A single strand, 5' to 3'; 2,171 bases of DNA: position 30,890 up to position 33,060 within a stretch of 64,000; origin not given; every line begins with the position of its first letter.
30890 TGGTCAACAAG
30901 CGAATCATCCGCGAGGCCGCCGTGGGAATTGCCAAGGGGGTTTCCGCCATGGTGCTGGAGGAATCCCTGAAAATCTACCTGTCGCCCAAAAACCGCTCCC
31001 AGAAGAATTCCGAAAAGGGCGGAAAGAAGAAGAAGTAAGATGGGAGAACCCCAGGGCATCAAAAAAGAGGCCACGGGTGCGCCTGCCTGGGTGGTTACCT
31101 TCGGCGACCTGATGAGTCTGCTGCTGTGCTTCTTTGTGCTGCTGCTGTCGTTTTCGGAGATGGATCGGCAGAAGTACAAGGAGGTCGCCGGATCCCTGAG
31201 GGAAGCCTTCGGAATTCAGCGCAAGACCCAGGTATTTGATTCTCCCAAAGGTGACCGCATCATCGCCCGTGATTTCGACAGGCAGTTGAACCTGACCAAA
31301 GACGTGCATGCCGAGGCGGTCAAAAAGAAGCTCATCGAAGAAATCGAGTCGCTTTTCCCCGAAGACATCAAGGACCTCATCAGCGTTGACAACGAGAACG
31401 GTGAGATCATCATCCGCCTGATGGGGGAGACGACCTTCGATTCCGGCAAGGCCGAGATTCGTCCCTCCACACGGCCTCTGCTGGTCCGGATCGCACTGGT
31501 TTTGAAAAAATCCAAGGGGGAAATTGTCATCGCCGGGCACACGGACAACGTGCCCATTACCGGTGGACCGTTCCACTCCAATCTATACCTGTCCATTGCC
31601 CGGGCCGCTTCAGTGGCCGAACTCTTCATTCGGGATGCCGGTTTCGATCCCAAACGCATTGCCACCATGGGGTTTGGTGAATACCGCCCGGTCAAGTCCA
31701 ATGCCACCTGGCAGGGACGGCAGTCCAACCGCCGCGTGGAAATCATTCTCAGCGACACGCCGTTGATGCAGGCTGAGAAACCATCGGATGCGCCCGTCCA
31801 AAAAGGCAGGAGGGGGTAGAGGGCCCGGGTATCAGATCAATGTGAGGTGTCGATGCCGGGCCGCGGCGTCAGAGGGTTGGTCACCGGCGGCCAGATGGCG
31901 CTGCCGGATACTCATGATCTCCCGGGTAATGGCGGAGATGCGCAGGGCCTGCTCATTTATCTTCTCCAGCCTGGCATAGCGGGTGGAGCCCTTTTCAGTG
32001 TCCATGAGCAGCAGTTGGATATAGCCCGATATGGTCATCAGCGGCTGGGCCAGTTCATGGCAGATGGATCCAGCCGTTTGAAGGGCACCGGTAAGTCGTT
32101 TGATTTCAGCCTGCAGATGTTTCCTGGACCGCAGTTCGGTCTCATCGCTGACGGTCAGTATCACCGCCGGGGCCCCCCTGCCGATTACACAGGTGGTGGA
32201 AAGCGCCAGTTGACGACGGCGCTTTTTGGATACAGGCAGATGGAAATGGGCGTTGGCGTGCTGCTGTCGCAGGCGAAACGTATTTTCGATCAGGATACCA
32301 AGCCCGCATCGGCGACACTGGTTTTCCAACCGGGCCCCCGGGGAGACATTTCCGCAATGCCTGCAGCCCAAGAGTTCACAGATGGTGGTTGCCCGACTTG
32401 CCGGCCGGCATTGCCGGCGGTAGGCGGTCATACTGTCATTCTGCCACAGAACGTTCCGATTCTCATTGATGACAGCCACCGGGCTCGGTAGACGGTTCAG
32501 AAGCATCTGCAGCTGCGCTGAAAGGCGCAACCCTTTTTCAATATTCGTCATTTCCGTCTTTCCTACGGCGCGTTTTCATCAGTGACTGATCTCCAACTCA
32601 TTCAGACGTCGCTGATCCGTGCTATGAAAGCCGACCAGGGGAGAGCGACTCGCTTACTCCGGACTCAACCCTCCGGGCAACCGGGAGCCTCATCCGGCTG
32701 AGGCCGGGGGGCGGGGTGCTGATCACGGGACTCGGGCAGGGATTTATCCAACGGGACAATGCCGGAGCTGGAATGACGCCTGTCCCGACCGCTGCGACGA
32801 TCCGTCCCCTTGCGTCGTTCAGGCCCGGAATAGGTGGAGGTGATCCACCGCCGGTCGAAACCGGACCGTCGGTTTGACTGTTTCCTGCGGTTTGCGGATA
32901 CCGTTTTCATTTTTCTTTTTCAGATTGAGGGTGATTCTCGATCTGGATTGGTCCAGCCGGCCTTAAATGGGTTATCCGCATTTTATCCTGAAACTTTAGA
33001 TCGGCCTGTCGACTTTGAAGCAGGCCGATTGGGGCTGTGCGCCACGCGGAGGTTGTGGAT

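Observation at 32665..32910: Sigma-28-driven 81-aa protein made of hexad-spaced (N/D/E)RR repeats, co-oriented with a kinase remnant and next to stator set 1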

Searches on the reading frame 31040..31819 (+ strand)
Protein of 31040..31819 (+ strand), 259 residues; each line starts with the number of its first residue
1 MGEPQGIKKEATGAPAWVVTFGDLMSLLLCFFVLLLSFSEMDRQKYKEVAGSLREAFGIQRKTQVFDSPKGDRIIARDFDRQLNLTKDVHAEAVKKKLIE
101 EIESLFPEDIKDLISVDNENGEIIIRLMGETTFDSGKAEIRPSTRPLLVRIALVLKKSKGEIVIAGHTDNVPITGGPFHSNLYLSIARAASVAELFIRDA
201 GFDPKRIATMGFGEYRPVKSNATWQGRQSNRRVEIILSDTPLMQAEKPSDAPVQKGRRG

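Call 3: search_protein_families(library=pfam, proteins=[window:31040-31819:+], max_evalue=0.1)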
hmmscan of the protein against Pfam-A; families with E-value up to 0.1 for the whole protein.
window:31040-31819:+ (259 aa): 2 families
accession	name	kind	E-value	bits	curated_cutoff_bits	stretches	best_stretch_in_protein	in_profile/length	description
PF00691.25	OmpA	-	6.7e-20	71.7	27.2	1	132-231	1-98/98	OmpA family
PF13677.11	MotB_plug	-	6.9e-19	67.6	24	1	10-57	11-58/58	Membrane MotB of proton-channel complex MotA/MotB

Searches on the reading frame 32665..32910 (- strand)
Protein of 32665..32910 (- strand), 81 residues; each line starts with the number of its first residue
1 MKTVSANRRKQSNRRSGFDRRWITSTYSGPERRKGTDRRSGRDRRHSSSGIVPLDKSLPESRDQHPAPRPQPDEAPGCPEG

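Call 3: search_protein_families(library=pfam, proteins=[window:32665-32910:-], max_evalue=0.1)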
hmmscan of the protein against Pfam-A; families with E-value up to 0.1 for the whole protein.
window:32665-32910:- (81 aa): 0 families

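Call 5: find_homologous_proteins(query=window:32665-32910:-, max_evalue=0.01)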
Query window:32665-32910:- (81 aa): 4 proteins with E <= 0.01 among 25 candidates.
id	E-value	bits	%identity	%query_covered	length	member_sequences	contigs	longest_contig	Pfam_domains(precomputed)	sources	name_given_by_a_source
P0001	9.3e-24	101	68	100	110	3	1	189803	-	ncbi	-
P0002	1.9e-22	97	72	79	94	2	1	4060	-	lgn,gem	-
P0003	9.5e-21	92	69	79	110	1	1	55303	-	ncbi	-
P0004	1.0e-20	92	64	100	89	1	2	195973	-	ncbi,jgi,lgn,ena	-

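Call 8: find_encoding_contigs(protein=P0001, flank=6000, max_places=3)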
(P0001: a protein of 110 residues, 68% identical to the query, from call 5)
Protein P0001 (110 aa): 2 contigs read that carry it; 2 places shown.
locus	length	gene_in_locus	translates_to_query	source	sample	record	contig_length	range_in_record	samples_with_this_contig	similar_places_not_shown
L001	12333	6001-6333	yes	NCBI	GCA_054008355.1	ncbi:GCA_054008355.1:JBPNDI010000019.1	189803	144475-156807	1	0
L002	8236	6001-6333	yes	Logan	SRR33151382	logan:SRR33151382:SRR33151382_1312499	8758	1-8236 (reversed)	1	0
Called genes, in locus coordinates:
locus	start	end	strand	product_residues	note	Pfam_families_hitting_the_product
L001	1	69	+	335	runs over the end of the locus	-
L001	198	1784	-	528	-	PF13690:CheX, PF04509:CheC (faint), PF13690:CheX, PF01052:FliMN_C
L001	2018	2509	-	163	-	PF01584:CheW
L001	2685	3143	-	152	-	-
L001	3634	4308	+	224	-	-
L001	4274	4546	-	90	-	PF01312:Bac_export_2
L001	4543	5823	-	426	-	-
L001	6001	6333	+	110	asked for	-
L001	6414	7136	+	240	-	PF00512:HisKA (weak)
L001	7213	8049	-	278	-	PF13677:MotB_plug, PF00691:OmpA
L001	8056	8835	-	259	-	PF01618:MotA_ExbB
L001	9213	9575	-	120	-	-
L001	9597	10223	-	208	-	-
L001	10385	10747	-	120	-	PF13412:HTH_24 (weak)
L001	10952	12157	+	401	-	PF01321:Creatinase_N, PF00557:Peptidase_M24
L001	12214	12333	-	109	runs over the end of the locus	PF00380:Ribosomal_S9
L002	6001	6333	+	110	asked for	-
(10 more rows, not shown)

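Call 9: find_encoding_contigs(protein=P0004, flank=6000, max_places=3)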
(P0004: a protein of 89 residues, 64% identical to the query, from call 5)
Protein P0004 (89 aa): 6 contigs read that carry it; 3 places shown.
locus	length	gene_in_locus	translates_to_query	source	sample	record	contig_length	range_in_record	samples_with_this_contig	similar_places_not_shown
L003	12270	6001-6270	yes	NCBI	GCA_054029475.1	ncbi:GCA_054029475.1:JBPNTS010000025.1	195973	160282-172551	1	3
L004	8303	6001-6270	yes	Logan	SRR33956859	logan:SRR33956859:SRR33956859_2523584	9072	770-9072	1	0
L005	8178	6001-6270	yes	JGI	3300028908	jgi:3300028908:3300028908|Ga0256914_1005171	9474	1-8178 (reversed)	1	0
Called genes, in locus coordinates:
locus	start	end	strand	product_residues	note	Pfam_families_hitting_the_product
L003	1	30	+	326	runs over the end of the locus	-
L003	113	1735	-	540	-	PF13690:CheX, PF04509:CheC (faint), PF13690:CheX, PF01052:FliMN_C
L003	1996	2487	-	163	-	PF01584:CheW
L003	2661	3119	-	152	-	-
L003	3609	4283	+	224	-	-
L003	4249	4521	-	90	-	PF01312:Bac_export_2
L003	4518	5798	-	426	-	-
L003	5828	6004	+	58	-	-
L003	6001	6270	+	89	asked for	-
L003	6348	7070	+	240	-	PF00512:HisKA (weak)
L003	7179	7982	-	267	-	PF13677:MotB_plug, PF00691:OmpA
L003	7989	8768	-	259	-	PF01618:MotA_ExbB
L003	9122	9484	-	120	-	-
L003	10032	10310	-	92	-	-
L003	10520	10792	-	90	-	-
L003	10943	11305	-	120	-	PF12840:HTH_20 (faint)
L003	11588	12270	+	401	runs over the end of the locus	PF01321:Creatinase_N, PF00557:Peptidase_M24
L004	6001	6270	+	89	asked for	-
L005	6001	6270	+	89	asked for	-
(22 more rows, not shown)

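Call 10: find_encoding_contigs(protein=P0003, flank=6000, max_places=3)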
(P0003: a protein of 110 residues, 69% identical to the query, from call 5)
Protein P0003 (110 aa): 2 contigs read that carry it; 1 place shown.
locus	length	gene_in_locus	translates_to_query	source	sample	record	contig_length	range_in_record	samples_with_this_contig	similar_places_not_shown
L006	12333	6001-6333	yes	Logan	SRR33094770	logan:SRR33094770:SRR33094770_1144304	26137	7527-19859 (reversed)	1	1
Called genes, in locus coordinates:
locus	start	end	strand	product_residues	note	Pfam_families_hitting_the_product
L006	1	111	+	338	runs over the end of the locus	-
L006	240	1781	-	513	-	PF13690:CheX, PF04509:CheC (faint), PF13690:CheX, PF01052:FliMN_C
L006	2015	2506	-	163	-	PF01584:CheW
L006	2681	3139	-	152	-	-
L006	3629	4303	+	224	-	-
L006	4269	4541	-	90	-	PF01312:Bac_export_2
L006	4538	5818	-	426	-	-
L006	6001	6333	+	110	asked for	-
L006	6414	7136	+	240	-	PF00512:HisKA (weak)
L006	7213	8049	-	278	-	PF13677:MotB_plug, PF00691:OmpA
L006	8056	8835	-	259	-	PF01618:MotA_ExbB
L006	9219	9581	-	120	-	-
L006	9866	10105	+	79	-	-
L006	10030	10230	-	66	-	-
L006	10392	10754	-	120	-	PF13412:HTH_24 (weak)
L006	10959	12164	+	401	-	PF01321:Creatinase_N, PF00557:Peptidase_M24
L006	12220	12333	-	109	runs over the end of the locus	PF00380:Ribosomal_S9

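Call 13: find_encoding_contigs(protein=P0001, flank=10000, max_places=1)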
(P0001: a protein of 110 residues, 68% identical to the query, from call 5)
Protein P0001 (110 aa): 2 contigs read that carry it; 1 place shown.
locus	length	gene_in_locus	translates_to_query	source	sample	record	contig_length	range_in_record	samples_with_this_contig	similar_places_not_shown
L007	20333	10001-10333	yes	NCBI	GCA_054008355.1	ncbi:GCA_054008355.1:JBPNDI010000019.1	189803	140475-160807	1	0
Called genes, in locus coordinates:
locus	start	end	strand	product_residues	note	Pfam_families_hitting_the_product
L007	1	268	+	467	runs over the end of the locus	PF00072:Response_reg, PF00158:Sigma54_activat, PF14532:Sigma54_activ_2, PF07728:AAA_5, PF25601:AAA_lid_14, PF02954:HTH_8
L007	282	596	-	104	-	-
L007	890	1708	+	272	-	PF01618:MotA_ExbB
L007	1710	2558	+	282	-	PF13677:MotB_plug (weak), PF00691:OmpA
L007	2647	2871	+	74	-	-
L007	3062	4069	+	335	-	-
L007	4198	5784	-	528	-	PF13690:CheX, PF04509:CheC (faint), PF13690:CheX, PF01052:FliMN_C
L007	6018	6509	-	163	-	PF01584:CheW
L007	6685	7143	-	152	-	-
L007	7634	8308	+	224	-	-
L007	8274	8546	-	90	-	PF01312:Bac_export_2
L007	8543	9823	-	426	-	-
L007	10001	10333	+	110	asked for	-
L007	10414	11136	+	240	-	PF00512:HisKA (weak)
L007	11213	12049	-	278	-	PF13677:MotB_plug, PF00691:OmpA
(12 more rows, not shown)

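Call 14: find_encoding_contigs(protein=P0004, flank=10000, max_places=1)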
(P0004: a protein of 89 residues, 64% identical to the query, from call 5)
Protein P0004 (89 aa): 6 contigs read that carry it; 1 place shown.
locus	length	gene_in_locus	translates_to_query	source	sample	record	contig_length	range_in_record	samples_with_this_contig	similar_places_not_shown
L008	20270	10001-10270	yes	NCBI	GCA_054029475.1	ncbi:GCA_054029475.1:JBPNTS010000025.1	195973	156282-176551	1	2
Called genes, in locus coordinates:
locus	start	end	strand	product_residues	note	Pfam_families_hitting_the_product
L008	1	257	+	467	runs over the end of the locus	PF00072:Response_reg, PF00158:Sigma54_activat, PF14532:Sigma54_activ_2, PF07728:AAA_5, PF25601:AAA_lid_14, PF02954:HTH_8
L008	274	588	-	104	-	-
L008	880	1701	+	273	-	PF01618:MotA_ExbB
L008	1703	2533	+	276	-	PF13677:MotB_plug (weak), PF00691:OmpA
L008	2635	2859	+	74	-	-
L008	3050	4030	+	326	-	-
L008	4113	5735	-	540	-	PF13690:CheX, PF04509:CheC (faint), PF13690:CheX, PF01052:FliMN_C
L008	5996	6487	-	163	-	PF01584:CheW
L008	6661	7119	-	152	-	-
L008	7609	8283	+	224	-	-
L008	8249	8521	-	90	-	PF01312:Bac_export_2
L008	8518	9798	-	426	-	-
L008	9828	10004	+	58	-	-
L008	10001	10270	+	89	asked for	-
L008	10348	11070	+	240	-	PF00512:HisKA (weak)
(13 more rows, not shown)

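Call 23: search_protein_families(library=ncbifam, proteins=[window:32665-32910:-], max_evalue=0.1)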
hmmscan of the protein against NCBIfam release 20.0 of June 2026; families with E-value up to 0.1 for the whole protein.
window:32665-32910:- (81 aa): 0 families

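Call 39: find_related_loci(query=A7, collection=genome_contigs, flank=6000)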
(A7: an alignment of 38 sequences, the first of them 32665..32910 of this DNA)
Query A7 (81 aa) in genome_contigs; peptide patterns used: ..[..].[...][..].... (x = any residue, [..] = any of these).
81 stretches matched a pattern; 51 encode a relative of the query (tblastn E <= 1e-3); 51 distinct loci.
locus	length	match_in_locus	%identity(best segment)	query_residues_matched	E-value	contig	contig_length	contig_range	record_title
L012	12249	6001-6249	64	1-81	3e-19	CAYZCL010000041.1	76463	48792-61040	MAG TPA_asm: uncultured Desulfobacteraceae bacterium isolate binchicken_co219_27 genome assembly, contig: k141_131443, w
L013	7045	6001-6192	72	1-64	6e-18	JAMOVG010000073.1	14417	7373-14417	MAG: Desulfobacteraceae bacterium isolate PIR-30_metabat1_scaf2bin.094 PIR-30_scaffold_1450_c1, whole genome shotgun seq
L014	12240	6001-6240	44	1-73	2e-10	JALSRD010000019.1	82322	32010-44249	MAG: Desulfobacterales bacterium isolate 356-308_metabat1_scaf2bin.028 356-308_scaffold_144_c1, whole genome shotgun seq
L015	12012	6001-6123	59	4-39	3e-9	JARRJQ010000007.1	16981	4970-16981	MAG: Desulfobacterales bacterium isolate Spart_024_MAG scaffold_1878, whole genome shotgun sequence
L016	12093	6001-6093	65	10-40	5e-9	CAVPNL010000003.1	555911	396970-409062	MAG: uncultured delta proteobacterium isolate MFD09779.bin.2.131 genome assembly, contig: contig_13951, whole genome sho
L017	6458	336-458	56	4-39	7e-9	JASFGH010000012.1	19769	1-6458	MAG: Desulfobacterales bacterium isolate D0606U02metaG_Bin_318 D0606U02metaG_FD_scaffold_108_c1, whole genome shotgun se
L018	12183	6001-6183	43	13-73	7e-9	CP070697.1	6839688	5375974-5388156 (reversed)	MAG: Desulfobacterales bacterium isolate bin589 chromosome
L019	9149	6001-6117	49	2-40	1e-8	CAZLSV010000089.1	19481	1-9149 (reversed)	MAG TPA_asm: uncultured Desulfatibacillum sp. isolate binchicken_co266_254 genome assembly, contig: NODE_4554_length_194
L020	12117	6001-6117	46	2-40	1e-8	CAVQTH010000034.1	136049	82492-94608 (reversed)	MAG: uncultured delta proteobacterium isolate MFD00032.bin.2.163 genome assembly, contig: contig_4514, whole genome shot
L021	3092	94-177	68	13-40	1e-8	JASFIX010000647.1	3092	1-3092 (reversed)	MAG: Desulfobacterales bacterium isolate D0608S20remetaG_Bin_272 D0608S20remetaG_FD_scaffold_19284_c1, whole genome shot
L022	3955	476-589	55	2-39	1e-8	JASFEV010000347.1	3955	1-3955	MAG: Desulfobacterales bacterium isolate D0606M20metaG_Bin_156 D0606M20metaG_FD_scaffold_3769_c1, whole genome shotgun s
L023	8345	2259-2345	72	14-42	1e-8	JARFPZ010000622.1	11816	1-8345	MAG: Desulfosarcina sp. isolate MAG_Ve_Sed_11 k141_5180928, whole genome shotgun sequence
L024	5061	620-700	70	13-39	2e-8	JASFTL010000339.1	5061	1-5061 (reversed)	MAG: Desulfobacterales bacterium isolate D1103U20metaG_Bin_528 D1103U20metaG_FD_scaffold_6925_c1, whole genome shotgun s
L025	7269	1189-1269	70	13-39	2e-8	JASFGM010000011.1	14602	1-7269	MAG: Desulfobacterales bacterium isolate D0606U12remetaG_Bin_122 D0606U12remetaG_FD_scaffold_215_c1, whole genome shotgu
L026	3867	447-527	70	13-39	2e-8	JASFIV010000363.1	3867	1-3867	MAG: Desulfobacterales bacterium isolate D0608S20remetaG_Bin_253 D0608S20remetaG_FD_scaffold_12432_c1, whole genome shot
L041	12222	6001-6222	36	2-81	2e-7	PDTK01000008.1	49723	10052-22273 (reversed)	MAG: Deltaproteobacteria bacterium isolate DOLJORAL78_54_23 DolJOral78_scaffold_1618, whole genome shotgun sequence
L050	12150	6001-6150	46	14-65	8e-7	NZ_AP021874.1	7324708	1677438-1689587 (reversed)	Desulfosarcina alkanivorans strain PL12 chromosome, complete genome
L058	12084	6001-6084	57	12-39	3e-5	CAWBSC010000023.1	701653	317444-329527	MAG: uncultured delta proteobacterium isolate MFD01872.bin.2.29 genome assembly, contig: contig_78724, whole genome shot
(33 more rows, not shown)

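Call 45: search_protein_families(library=pfam, proteins=[L050:3611-4039:+, L050:4932-5504:-, L050:6375-7226:-, L050:7243-8364:-, L050:8412-10079:-, L041:4515-4973:-, L041:5244-5798:-, L041:6479-7234:+, L041:7394-8092:-, L041:9161-10318:-], max_evalue=0.001)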
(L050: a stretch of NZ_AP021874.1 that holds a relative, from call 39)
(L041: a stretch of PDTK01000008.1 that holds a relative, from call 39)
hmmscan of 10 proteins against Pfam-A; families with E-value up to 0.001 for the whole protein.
L050:3611-4039:+ (142 aa): 0 families

L050:4932-5504:- (190 aa): 3 families
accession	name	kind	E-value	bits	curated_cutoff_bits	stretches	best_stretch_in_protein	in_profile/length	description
PF05951.18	Peptidase_M15_2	-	1.1e-48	165.2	27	1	44-190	5-153/153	Bacterial protein of unknown function (DUF882)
PF08291.16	Peptidase_M15_3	-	3.2e-14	53.4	23.2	1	81-183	12-108/108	Peptidase M15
PF10518.14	TAT_signal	-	0.00094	19.5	22.7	0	13-30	3-20/21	TAT (twin-arginine translocation) pathway signal sequence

L050:6375-7226:- (283 aa): 1 family
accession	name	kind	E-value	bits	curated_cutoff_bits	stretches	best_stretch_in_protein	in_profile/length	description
PF02811.25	PHP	-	2.7e-17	64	26.4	1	13-215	5-162/164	PHP domain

L050:7243-8364:- (373 aa): 3 families
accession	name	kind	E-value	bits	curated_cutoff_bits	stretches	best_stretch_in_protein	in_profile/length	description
PF08713.17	DNA_alkylation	-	1.4e-65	221.4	21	1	145-360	1-213/213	DNA alkylation repair enzyme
PF00293.34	NUDIX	-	2.4e-26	92.8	21.1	1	10-119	5-119/134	NUDIX domain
PF14815.12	NUDIX_4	-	7.5e-08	32.6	35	1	11-117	2-98/113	NUDIX domain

L050:8412-10079:- (555 aa): 6 families
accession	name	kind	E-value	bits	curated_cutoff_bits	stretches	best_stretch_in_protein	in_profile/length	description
PF00766.25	ETF_alpha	-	9.9e-26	90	27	1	238-317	1-80/81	Electron transfer flavoprotein FAD-binding domain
PF01012.27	ETF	-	8.6e-18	65.2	26.7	1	26-215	4-178/181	Electron transfer flavoprotein domain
PF07883.17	Cupin_2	-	2.2e-16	59.7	27.2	1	482-551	2-69/70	Cupin domain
PF13560.12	HTH_31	-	7.9e-09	36.1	27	1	381-437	1-58/64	Helix-turn-helix domain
PF01381.28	HTH_3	-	2.9e-08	34.1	23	1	386-438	1-53/55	Helix-turn-helix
PF12844.13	HTH_19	-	0.00038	20.7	30.2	1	383-442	1-60/64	Helix-turn-helix domain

L041:4515-4973:- (152 aa): 0 families

L041:5244-5798:- (184 aa): 2 families
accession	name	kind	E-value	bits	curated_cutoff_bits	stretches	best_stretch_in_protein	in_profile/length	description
PF05951.18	Peptidase_M15_2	-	9.7e-50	168.7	27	1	38-184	5-153/153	Bacterial protein of unknown function (DUF882)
PF08291.16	Peptidase_M15_3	-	1.8e-13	51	23.2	1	79-177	16-108/108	Peptidase M15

L041:6479-7234:+ (251 aa): 0 families

L041:7394-8092:- (232 aa): 2 families
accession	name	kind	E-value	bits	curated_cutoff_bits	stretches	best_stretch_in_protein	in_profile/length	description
PF00005.33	ABC_tran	-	3.4e-30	105.9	25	1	17-160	1-136/137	ABC transporter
PF13304.12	AAA_21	-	6.1e-10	40.1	27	1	130-187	235-295/304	AAA domain, putative AbiEii toxin, Type IV TA system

L041:9161-10318:- (385 aa): 3 families
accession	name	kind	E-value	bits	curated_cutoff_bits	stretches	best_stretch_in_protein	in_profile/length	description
PF13458.12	Peripla_BP_6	-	4.6e-67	227.5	31.7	1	31-377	1-342/343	Periplasmic binding protein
PF01094.35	ANF_receptor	-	2.2e-31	109.6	25.4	1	53-374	4-350/353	Receptor family ligand binding region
PF13433.12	Peripla_BP_5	-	1.3e-26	94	27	1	32-365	1-328/363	Periplasmic binding protein domain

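Call 52: predict_structure(alignment_id=A7)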
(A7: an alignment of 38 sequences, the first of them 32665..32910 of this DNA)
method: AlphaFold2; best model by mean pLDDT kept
length: 81 residues; sequences in the alignment: 38
mean_pLDDT: 64.4   pTM: 0.16
mean pLDDT of the five models: 64.4, 62.6, 62.2, 61.4, 61.4
residues with pLDDT >= 90: 0; 70-90: 13; 50-70: 67; < 50: 1
segments of 3 or more residues with pLDDT < 50: none
pLDDT, mean of each block of 10 residues (from residue 1): 61 62 74 73 61 61 63 63 50
secondary structure: DSSP gave nothing for this model
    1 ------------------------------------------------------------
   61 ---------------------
elements in order:

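Call 81: search_protein_families(library=pfam, proteins=[L058:4117-5205:-, L058:5290-5910:-, L058:6294-7199:+, L058:7291-8700:+, L058:8733-9182:+, L058:9315-10229:+, L058:10120-11019:-, L018:3961-5118:-, L018:6672-7451:+, L018:7689-8276:+], max_evalue=0.0001)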
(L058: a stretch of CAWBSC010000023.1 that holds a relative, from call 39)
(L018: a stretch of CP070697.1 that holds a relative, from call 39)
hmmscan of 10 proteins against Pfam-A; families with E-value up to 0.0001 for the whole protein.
L058:4117-5205:- (362 aa): 1 family
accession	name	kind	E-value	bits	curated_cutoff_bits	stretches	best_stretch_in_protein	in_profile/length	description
PF00691.25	OmpA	-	5.2e-20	72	27.2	1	262-354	2-98/98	OmpA family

L058:5290-5910:- (206 aa): 2 families
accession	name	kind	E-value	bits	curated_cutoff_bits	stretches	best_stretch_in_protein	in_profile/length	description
PF13401.12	AAA_22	-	7.5e-12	46.1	27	1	101-201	4-103/130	AAA domain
PF13191.12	AAA_16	-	8e-06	26.9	32.6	1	93-153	15-82/167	AAA ATPase domain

L058:6294-7199:+ (301 aa): 3 families
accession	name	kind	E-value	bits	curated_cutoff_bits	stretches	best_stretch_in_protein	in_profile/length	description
PF04321.23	RmlD_sub_bind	-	1.2e-106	356.4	27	1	8-294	1-285/287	RmlD substrate binding domain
PF01370.27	Epimerase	-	2.5e-20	73.3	20.9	1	10-174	1-193/240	NAD dependent epimerase/dehydratase family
PF16363.11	GDP_Man_Dehyd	-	1.1e-11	45.3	27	1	38-148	55-169/332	GDP-mannose 4,6 dehydratase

L058:7291-8700:+ (469 aa): 8 families
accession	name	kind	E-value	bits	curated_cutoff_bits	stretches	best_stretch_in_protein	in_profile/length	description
PF00158.32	Sigma54_activat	-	9.9e-66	221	20.2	1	158-324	1-167/168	Sigma-54 interaction domain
PF00072.30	Response_reg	-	3e-25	89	30.2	1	14-124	1-110/111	Response regulator receiver domain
PF14532.12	Sigma54_activ_2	-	2.4e-18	67.1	25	1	165-329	7-138/138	Sigma-54 interaction domain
PF25601.1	AAA_lid_14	-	3.5e-18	65.6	27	1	330-398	1-69/87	AAA+ ATPase lid domain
PF02954.25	HTH_8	-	2.3e-15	56.5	22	1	418-458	1-41/42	Bacterial regulatory protein, Fis family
PF07728.20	AAA_5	-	2.7e-11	44.1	22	1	182-300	2-123/139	AAA domain (dynein-related subfamily)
PF00004.35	AAA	-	5.5e-07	30.5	21.2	1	183-314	2-126/131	ATPase family associated with various cellular activities (AAA)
PF07724.20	AAA_2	-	1.4e-05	25.6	27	1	181-301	5-126/166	AAA domain (Cdc48 subfamily)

L058:8733-9182:+ (149 aa): 1 family
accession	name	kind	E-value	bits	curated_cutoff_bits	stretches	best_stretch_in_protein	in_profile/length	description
PF00072.30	Response_reg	-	2.5e-12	47.4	30.2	1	7-122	1-110/111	Response regulator receiver domain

L058:9315-10229:+ (304 aa): 0 families

L058:10120-11019:- (299 aa): 2 families
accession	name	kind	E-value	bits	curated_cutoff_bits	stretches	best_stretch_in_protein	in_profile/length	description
PF08668.18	HDOD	-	7.6e-51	172.8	22.9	1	26-220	4-195/196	HDOD domain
PF01966.28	HD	-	6.9e-07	30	22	1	119-209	2-73/116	HD domain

L018:3961-5118:- (385 aa): 2 families
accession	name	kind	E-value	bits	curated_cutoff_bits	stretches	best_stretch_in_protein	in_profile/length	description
PF00155.27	Aminotran_1_2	-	4.8e-65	220.5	19.7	1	29-369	4-351/361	Aminotransferase class I and II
PF01041.23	DegT_DnrJ_EryC1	-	9.9e-07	28.7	19.8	1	88-198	40-145/360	DegT/DnrJ/EryC1/StrS aminotransferase family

L018:6672-7451:+ (259 aa): 1 family
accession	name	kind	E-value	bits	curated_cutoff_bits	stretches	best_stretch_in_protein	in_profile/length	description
PF04250.19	DUF429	-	1.4e-19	71.1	23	1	50-243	1-206/214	Protein of unknown function (DUF429)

L018:7689-8276:+ (195 aa): 0 families
